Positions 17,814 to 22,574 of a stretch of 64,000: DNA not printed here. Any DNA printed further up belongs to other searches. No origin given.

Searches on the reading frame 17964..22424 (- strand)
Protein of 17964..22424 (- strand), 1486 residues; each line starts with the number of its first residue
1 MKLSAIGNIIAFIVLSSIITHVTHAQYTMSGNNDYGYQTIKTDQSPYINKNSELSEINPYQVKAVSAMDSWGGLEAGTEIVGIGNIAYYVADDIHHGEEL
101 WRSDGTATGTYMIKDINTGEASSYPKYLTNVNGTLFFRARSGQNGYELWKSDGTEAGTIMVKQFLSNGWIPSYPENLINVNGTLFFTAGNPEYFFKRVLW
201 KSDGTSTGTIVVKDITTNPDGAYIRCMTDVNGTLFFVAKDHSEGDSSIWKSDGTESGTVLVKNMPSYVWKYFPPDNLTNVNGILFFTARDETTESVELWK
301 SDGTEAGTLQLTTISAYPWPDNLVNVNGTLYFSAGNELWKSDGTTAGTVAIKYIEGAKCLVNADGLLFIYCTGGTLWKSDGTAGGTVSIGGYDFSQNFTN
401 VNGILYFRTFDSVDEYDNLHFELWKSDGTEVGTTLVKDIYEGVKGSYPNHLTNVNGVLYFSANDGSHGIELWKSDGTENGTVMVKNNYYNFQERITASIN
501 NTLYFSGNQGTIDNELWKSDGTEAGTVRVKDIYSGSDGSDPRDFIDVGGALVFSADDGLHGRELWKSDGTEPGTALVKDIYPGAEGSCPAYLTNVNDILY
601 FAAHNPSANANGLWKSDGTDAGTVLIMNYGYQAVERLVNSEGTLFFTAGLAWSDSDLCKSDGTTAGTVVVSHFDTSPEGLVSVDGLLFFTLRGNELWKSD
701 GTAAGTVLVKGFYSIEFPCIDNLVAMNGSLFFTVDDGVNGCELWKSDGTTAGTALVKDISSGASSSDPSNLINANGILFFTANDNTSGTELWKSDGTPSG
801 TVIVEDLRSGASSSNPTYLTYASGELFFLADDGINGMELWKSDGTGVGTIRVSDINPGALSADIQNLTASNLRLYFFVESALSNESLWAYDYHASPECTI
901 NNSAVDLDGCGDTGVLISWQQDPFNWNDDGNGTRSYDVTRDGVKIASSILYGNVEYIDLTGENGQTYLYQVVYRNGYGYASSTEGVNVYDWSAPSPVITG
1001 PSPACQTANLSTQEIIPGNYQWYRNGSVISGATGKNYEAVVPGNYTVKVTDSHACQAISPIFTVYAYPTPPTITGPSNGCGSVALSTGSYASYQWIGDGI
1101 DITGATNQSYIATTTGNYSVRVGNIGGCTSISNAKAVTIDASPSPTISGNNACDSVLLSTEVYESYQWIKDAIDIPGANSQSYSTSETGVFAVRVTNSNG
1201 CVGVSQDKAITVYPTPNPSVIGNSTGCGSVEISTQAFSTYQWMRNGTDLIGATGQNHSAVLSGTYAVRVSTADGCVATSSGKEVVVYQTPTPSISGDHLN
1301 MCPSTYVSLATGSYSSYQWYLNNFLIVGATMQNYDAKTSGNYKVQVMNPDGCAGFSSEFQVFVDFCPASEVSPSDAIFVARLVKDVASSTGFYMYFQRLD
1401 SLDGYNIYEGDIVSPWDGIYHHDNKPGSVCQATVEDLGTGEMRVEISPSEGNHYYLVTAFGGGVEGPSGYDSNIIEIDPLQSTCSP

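Call 31: search_protein_families(library=pfam, proteins=[window:17964-22424:-], max_evalue=0.01)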
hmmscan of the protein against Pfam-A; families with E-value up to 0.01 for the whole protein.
window:17964-22424:- (1486 aa): 2 families
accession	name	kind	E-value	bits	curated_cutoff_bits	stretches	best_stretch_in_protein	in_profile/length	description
PF13313.11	DUF4082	-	0.00037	20.9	28.4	0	452-486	27-63/143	Domain of unknown function (DUF4082)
PF18370.7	RGI_lyase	-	0.0086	16.8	27.8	1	913-975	17-74/86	Rhamnogalacturonan I lyases beta-sheet domain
